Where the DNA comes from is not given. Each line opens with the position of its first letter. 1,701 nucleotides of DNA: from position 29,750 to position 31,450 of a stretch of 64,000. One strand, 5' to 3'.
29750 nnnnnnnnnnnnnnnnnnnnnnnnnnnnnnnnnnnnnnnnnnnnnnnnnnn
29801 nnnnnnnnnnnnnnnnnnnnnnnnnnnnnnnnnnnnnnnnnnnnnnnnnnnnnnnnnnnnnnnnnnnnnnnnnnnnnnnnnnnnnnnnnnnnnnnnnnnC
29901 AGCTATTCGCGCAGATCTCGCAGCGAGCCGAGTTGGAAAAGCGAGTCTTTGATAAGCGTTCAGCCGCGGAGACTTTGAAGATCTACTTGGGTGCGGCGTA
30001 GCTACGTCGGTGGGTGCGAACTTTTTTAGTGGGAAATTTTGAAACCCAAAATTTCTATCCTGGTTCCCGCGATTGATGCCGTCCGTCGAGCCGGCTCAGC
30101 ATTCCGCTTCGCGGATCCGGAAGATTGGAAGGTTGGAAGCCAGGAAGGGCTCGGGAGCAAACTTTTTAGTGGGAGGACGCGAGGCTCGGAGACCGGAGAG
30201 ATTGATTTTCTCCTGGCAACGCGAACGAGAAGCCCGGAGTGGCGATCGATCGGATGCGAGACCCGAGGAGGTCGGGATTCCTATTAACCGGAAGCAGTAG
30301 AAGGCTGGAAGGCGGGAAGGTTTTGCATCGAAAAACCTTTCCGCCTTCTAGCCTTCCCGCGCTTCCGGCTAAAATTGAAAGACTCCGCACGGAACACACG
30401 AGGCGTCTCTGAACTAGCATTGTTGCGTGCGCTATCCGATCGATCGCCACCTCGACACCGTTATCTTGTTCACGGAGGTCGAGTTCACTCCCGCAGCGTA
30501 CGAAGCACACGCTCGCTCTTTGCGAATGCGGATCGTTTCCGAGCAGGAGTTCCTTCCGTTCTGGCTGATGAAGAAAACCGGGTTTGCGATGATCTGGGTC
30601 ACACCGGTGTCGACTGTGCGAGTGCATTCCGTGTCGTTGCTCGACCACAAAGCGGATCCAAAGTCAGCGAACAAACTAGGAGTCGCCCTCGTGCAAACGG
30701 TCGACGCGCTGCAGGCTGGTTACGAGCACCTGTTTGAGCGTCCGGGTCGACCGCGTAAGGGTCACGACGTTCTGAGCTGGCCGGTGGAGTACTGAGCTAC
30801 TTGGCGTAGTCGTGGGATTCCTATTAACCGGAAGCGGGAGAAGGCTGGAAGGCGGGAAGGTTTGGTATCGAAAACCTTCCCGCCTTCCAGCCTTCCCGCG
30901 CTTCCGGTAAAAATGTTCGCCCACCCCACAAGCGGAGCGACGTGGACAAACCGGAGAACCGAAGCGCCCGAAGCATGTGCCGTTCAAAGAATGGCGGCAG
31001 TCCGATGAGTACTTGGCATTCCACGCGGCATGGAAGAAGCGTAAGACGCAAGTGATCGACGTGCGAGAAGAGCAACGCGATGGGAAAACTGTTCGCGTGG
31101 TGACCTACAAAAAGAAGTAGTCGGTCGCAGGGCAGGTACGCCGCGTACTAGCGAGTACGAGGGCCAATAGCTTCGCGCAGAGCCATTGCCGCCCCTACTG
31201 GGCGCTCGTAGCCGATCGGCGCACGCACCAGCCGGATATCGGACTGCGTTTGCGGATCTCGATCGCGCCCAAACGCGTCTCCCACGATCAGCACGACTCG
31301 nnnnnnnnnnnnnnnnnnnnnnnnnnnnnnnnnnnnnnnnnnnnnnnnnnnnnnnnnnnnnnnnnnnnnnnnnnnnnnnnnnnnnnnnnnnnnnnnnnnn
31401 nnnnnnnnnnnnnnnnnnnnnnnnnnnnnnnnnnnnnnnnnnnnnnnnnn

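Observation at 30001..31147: Low-GC islet: small ORF with atypical codon usage bracketed by two about 100-bp palindromic direct repeats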

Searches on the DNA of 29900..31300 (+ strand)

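Call 44: search_rna_families(source=window, start=29900, end=31300, threshold=evalue, max_evalue=10, show_alignments=2)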
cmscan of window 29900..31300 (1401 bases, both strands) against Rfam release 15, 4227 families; matches with E-value up to 10: 46.
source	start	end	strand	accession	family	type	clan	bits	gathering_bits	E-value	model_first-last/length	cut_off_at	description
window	30831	30904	-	RF03964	mir-H1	Gene; miRNA;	-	46.9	97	2.5e-06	1-85/85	no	mir-H1 microRNA precursor family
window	30827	30908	-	RF04159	MIR1437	Gene; miRNA;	-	46.8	168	2e-06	1-192/192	no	MIR1437 microRNA precursor family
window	30830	30905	-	RF03360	mir-3156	Gene; miRNA;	-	45.5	76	1.1e-07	1-77/77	no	mir-3156 microRNA precursor family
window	30828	30907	-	RF03992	mir-6302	Gene; miRNA;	-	45.1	90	2.1e-08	1-79/79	no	mir-6302 microRNA precursor family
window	30831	30904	+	RF03964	mir-H1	Gene; miRNA;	-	44.6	97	8.3e-06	1-85/85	no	mir-H1 microRNA precursor family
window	30825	30910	-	RF00891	mir-671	Gene; miRNA;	-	39.9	65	4.5e-05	1-84/84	no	mir-671 microRNA precursor family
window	30831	30904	+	RF03792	MIR6462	Gene; miRNA;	-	39.8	96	3.1e-05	1-119/119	no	MIR6462 microRNA precursor family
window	30833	30902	+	RF00891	mir-671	Gene; miRNA;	-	37.9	65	0.00014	1-84/84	no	mir-671 microRNA precursor family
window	30833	30900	+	RF03360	mir-3156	Gene; miRNA;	-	36.9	76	2.2e-05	1-77/77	no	mir-3156 microRNA precursor family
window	30285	30371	-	RF00891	mir-671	Gene; miRNA;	-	34.4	65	0.00093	1-84/84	no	mir-671 microRNA precursor family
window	30828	30907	+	RF03992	mir-6302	Gene; miRNA;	-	34.1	90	3.3e-05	1-79/79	no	mir-6302 microRNA precursor family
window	30833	30901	+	RF04289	mir-3596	Gene; miRNA;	CL00148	33.9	96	0.0002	1-82/82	no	mir-3596 microRNA precursor family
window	30828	30907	+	RF02018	mir-1207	Gene; miRNA;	-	33.7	90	0.0002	1-87/87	no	mir-1207 microRNA precursor family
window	30825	30911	+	RF03329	mir-4743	Gene; miRNA;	-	33.3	72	6e-05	1-101/101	no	mir-4743 microRNA precursor family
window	30833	30901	-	RF03778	mir-483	Gene; miRNA;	-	32.4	60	0.0011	1-75/75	no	mir-483 microRNA precursor family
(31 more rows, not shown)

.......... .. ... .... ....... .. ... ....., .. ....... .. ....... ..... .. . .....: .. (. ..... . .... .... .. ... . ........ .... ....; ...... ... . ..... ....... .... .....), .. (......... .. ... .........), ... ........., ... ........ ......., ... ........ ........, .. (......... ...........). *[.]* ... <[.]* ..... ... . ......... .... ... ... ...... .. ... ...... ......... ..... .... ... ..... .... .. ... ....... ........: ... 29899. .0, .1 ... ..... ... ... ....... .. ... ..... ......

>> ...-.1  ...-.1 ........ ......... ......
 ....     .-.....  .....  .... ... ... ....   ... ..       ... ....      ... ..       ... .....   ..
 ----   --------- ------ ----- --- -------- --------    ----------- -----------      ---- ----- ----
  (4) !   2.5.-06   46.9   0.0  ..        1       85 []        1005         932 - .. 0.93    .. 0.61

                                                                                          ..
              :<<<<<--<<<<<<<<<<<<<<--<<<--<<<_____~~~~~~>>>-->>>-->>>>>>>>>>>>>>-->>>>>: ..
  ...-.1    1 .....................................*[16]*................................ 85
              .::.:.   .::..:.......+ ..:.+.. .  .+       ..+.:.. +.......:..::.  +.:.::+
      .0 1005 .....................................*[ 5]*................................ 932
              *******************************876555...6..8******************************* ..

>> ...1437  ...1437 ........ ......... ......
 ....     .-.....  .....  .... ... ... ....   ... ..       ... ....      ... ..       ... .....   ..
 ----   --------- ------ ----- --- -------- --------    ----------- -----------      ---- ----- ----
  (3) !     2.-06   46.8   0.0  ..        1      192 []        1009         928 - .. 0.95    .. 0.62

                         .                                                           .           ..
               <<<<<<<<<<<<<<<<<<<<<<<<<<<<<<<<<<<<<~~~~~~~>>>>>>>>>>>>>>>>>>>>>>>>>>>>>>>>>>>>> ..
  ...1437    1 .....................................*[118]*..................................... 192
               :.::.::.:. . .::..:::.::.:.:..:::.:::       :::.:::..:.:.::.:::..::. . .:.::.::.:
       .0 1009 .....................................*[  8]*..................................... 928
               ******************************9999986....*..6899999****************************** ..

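Call 45: search_rna_families(source=L002, start=3700, end=4150, threshold=evalue, max_evalue=10, show_alignments=2)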
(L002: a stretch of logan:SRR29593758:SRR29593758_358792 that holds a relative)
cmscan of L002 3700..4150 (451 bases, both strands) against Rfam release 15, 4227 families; matches with E-value up to 10: 1.
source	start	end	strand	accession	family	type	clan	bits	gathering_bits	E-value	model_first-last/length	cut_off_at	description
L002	3957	4013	-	RF00005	tRNA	Gene; tRNA;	CL00001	29.6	29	0.0003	8-63/71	no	tRNA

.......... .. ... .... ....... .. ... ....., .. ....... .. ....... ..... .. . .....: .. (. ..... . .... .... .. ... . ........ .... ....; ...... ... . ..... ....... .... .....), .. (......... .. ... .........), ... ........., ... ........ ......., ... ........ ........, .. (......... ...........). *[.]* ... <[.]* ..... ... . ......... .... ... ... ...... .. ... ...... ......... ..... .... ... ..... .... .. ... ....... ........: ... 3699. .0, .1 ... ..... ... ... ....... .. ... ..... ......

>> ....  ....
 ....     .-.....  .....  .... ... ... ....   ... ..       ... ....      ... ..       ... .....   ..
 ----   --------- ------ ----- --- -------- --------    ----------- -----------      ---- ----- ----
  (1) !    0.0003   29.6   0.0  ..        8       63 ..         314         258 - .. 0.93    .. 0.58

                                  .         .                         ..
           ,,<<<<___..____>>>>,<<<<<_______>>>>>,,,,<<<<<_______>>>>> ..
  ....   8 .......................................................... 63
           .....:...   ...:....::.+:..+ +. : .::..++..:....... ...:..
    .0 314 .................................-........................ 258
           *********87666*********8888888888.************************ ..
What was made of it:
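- Tried and rejected: Only L002 has a tRNA-like remnant, by the Rfam tRNA model (call 45).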

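Call 89: build_rna_model(alignment_id=A8)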
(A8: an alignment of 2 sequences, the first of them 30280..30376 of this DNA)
Model R1 built from alignment A8 (2 sequences, 97 columns); structure: RNAalifold consensus.
model positions 97; base pairs 32; branch points 0; effective number of sequences 0.61; information 0.589 bits per position. Calibrated on 0.2 Mb of random sequence (short: E-values are rough).
structure used (alignment columns):
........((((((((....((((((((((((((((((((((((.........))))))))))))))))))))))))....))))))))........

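Call 90: search_with_rna_model(model_id=R1, sources=[window, L001, L002, L003, L099, L100, L101, L102, L103, L104], max_evalue=10, show_alignments=6)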
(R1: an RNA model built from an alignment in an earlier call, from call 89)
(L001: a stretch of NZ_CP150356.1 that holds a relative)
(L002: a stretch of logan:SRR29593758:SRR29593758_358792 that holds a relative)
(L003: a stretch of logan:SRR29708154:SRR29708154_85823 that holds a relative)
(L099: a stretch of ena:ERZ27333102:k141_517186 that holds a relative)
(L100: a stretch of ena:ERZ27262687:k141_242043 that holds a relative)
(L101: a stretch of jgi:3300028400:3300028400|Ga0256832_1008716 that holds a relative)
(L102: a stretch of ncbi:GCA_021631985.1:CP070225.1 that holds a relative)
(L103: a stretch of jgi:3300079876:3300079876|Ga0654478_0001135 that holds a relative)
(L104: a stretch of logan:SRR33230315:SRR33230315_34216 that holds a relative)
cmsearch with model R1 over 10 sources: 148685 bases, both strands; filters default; matches with E-value up to 10: 11.
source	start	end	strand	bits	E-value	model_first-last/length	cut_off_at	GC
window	30280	30376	+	116.9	3.3e-31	1-97/97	no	0.52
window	30820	30915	+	116.2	5.3e-31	1-97/97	no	0.56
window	30820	30915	-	89.2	4.4e-23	1-97/97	no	0.56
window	30280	30376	-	79.8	2.7e-20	1-97/97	no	0.52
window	60226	60296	-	34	7.2e-07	1-97/97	no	0.45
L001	578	662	+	33.3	1.1e-06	1-97/97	no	0.49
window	60228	60296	+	33.1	1.3e-06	1-97/97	no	0.46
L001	577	663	-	31.2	4.8e-06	1-97/97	no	0.49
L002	4670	4719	+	22.6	0.0016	1-50/97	3'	0.58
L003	1469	1494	+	15.6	0.18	1-26/97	3'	0.54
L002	4670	4719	-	12.9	1.2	46-97/97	5'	0.58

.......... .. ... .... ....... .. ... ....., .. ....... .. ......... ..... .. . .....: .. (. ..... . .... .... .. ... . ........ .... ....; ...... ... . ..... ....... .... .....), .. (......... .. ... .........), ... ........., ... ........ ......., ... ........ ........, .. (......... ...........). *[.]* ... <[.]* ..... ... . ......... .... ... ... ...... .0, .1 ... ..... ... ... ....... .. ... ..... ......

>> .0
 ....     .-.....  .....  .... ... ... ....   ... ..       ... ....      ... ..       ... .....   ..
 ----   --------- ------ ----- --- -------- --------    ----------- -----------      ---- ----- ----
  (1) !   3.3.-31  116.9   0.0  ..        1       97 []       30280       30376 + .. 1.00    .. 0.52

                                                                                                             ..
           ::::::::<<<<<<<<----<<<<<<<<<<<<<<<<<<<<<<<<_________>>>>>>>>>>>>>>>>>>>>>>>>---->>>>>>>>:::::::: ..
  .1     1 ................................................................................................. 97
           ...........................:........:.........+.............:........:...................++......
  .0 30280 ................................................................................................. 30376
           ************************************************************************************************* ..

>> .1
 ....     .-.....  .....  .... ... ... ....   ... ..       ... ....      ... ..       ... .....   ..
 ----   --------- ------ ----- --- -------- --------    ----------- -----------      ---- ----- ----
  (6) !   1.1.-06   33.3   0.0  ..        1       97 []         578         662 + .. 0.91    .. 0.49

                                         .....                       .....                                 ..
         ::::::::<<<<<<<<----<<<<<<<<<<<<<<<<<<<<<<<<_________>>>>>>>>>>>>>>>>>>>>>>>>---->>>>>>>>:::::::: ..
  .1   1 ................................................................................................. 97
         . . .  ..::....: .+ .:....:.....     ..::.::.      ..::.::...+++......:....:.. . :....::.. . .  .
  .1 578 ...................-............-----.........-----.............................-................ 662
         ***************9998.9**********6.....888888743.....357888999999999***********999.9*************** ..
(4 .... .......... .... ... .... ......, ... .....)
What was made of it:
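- No copy was found in about 85 kb of related Polyangia loci (call 90).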

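Call 91: search_with_rna_model(model_id=R1, sources=[L004, L005, L006, L007, L008, L009, L010, L011, L012, L013, L014, L015, L016, L017, L018, L019, L020, L021, L022, L023, L024, L025, L026, L027, L028, L029, L030, L031, L032, L033, L034, L035, L036, L037, L038, L039, L040, L041, L042, L043, L044, L045, L046, L047, L048, L049, L050, L051, L052, L053, L054, L055, L056, L057, L058, L059, L060, L061, L062, L063, L064, L065, L066, L067, L068, L069, L070, L071, L072, L073, L074, L075, L076, L077, L078, L079, L080, L081, L082, L083, L084, L085, L086, L087, L088, L089, L090, L091, L092, L093, L094, L095, L096, L097, L098], max_evalue=0.01, make_alignment=true)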
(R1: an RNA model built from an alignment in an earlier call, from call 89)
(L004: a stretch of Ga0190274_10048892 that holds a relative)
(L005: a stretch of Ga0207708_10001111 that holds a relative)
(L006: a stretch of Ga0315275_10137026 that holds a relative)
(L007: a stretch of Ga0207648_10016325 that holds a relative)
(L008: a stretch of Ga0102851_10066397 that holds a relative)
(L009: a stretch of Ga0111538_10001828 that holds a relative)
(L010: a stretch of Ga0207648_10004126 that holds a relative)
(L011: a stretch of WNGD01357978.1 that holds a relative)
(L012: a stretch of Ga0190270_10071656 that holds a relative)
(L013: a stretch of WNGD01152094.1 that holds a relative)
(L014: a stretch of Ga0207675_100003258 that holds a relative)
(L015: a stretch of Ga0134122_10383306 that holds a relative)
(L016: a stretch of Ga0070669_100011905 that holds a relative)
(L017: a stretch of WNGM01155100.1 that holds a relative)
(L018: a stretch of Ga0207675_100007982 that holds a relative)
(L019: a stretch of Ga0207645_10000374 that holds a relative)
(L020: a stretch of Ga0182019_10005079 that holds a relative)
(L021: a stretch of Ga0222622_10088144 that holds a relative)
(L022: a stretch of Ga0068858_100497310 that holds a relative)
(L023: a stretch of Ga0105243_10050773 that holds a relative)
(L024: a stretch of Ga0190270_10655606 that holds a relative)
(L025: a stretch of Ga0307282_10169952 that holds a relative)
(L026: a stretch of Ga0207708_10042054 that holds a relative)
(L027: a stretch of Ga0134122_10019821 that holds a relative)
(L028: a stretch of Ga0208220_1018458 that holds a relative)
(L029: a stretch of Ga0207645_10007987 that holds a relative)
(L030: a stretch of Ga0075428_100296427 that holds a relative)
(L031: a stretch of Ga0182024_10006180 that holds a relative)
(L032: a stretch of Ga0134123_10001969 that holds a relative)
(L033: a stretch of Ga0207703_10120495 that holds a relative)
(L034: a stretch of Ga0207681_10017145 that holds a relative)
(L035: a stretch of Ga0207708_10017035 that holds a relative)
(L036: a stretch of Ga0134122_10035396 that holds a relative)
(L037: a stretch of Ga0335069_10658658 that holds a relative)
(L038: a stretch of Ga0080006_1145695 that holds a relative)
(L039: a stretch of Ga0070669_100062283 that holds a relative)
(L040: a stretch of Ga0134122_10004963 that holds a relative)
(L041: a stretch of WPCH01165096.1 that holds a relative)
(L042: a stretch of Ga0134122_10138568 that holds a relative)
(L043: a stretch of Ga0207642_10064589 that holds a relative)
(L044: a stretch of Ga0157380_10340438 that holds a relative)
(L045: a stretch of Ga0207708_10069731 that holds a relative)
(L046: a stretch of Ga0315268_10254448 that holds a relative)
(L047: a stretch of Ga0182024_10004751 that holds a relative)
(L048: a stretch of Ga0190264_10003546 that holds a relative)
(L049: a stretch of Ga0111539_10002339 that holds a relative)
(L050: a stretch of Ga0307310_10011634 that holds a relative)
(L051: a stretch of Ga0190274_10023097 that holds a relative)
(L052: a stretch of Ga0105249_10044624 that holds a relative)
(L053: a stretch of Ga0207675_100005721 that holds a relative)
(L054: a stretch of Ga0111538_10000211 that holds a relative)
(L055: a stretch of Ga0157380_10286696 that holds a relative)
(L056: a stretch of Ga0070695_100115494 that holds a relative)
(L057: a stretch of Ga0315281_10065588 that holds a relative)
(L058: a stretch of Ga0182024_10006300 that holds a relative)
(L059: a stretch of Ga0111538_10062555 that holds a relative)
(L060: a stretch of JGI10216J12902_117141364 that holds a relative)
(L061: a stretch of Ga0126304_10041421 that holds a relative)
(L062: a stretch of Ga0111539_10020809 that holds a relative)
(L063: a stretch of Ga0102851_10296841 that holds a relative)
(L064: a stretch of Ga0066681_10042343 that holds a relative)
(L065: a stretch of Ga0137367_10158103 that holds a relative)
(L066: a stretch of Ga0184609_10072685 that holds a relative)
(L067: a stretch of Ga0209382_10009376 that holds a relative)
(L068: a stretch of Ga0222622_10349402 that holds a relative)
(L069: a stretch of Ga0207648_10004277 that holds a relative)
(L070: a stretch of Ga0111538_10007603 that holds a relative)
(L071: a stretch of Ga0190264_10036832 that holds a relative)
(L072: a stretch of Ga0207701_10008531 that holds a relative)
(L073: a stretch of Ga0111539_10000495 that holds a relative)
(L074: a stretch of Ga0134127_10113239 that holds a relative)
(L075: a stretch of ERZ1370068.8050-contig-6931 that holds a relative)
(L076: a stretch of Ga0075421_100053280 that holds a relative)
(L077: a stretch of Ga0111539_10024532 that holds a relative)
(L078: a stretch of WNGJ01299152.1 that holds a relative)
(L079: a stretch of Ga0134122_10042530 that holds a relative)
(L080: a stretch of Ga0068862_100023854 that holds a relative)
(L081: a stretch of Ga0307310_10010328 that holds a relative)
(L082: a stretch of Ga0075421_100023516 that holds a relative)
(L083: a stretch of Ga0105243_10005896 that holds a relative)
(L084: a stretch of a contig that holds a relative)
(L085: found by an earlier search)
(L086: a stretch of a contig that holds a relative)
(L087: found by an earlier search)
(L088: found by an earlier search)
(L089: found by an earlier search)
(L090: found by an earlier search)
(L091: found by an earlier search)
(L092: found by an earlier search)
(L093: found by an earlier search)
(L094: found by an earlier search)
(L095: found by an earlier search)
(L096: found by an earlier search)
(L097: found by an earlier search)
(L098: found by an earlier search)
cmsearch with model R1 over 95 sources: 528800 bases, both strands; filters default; matches with E-value up to 0.01: 45.
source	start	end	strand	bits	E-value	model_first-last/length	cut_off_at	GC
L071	136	231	+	47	4e-10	1-97/97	no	0.48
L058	11320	11418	+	46.1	7.1e-10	1-97/97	no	0.6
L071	134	233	-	46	7.7e-10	1-97/97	no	0.48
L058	11320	11418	-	45.1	1.4e-09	1-97/97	no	0.6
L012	612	715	+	40.1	4.1e-08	1-97/97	no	0.59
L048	1593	1688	+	39.1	8.4e-08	1-97/97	no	0.52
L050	393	509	+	38.3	1.4e-07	1-97/97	no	0.62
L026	507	594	+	37.5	2.4e-07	1-97/97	no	0.64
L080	4315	4435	+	35.4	1e-06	14-84/97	no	0.59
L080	4310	4440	-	35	1.4e-06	1-97/97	no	0.61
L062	3600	3700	-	34.3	2.1e-06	11-87/97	no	0.64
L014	4764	4877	-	34.2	2.2e-06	1-97/97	no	0.67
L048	1593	1688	-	33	5.1e-06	1-97/97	no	0.52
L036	903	1025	-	32.9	5.6e-06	1-97/97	no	0.61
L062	3603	3689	+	32.4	7.4e-06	22-76/97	no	0.64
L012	622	704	-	32.3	8e-06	11-87/97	no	0.61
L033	2124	2245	-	30.6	2.5e-05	1-97/97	no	0.61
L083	3221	3310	-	30.4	2.9e-05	1-97/97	no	0.63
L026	524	580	-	30.2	3.4e-05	21-78/97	no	0.63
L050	393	509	-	30.2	3.5e-05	1-97/97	no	0.62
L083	3221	3310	+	30.2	3.5e-05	1-97/97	no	0.63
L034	4384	4485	+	30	4e-05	1-97/97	no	0.59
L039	1215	1316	+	30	4e-05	1-97/97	no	0.59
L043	803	867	-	29.9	4.1e-05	14-84/97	no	0.6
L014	4764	4877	+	29.6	5.2e-05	1-97/97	no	0.67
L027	1754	1881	+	28.9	8.4e-05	1-97/97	no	0.59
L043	793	861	+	28.7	9.3e-05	12-86/97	no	0.62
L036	911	1025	+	28.4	0.00012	1-97/97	no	0.62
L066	206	299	-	28.3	0.00012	13-85/97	no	0.66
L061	2036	2129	+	28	0.00015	1-97/97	no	0.64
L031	10314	10408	-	28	0.00015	1-97/97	no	0.58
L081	2560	2695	+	28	0.00015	1-97/97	no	0.58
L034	4384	4485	-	27.6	0.0002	1-97/97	no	0.59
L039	1215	1316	-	27.6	0.0002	1-97/97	no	0.59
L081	2580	2686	-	27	0.0003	13-85/97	no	0.64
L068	414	531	-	26.5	0.00042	1-97/97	no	0.64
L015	46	184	-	25.5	0.00081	21-79/97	no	0.65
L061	2036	2129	-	24.8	0.0013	1-97/97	no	0.64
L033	2127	2197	+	24.6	0.0015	20-81/97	no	0.59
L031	10324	10406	+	24.4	0.0017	1-97/97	no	0.61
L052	3268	3389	+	24.2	0.0019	14-84/97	no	0.59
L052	3266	3391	-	23.2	0.0039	12-86/97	no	0.6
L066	196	302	+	23.2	0.0039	11-87/97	no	0.64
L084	5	99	-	22.2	0.0076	1-97/97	no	0.58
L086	1115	1207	+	22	0.0084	1-97/97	no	0.6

Alignment A9: 45 matches aligned to the model, 195 columns, each read 5' to 3' on its own strand. Consensus structure (alignment columns), stored with it:
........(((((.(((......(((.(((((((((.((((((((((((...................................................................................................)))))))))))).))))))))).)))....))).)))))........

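Call 101: search_dna_similar(query=window:30002-31147:+, collection=plasmids, mode=distant, max_rows=10)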
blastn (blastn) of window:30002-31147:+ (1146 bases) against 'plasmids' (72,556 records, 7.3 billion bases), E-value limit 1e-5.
No match.

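Call 102: search_dna_similar(query=window:30002-31147:+, collection=phages, mode=distant, max_rows=10)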
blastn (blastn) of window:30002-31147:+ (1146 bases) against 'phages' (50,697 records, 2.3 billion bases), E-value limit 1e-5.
No match.

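Call 103: search_with_rna_model(model_id=R1, source=window, filters=off, max_evalue=1)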
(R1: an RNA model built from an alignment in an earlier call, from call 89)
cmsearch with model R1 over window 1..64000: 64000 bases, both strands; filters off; matches with E-value up to 1: 8.
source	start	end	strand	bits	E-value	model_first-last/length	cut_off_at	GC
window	30280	30376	+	116.9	1.4e-31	1-97/97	no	0.52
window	30820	30915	+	116.2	2.3e-31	1-97/97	no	0.56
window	30820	30915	-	89.2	1.9e-23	1-97/97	no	0.56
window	30280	30376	-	79.7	1.2e-20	1-97/97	no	0.52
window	63169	63265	+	34.6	2.2e-07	1-97/97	no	0.61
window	60226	60296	-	34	3.1e-07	1-97/97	no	0.45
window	60228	60296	+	33.1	5.8e-07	1-97/97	no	0.46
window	63174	63265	-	23.7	0.00034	1-97/97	no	0.6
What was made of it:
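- The covariance model scores a sequence-unrelated hairpin as high as the putative relative (call 103).
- Tried and rejected: With filters off it also hits the sequence-unrelated murB hairpin at the same score (call 103).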

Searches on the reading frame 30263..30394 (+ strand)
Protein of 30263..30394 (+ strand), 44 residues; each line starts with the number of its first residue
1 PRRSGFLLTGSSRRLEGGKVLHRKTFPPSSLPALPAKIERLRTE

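Call 76: find_homologous_proteins(query=A6, max_evalue=10)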
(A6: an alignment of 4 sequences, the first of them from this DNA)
Query A6 (4 sequences) (44 aa, profile of the alignment): 1 proteins with E <= 10 among 525 candidates.
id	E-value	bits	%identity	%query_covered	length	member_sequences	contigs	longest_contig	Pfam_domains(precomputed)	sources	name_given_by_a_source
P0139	1.1e-1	30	43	52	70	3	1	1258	-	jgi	-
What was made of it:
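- On REP/BIME-like extragenic palindromic repeats: The indirect peptide search was negative (call 76).
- A search for spurious ORFs translated from other copies found nothing (call 76).
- Tried and rejected: The search for spurious ORFs translated from other copies gave nothing (call 76).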
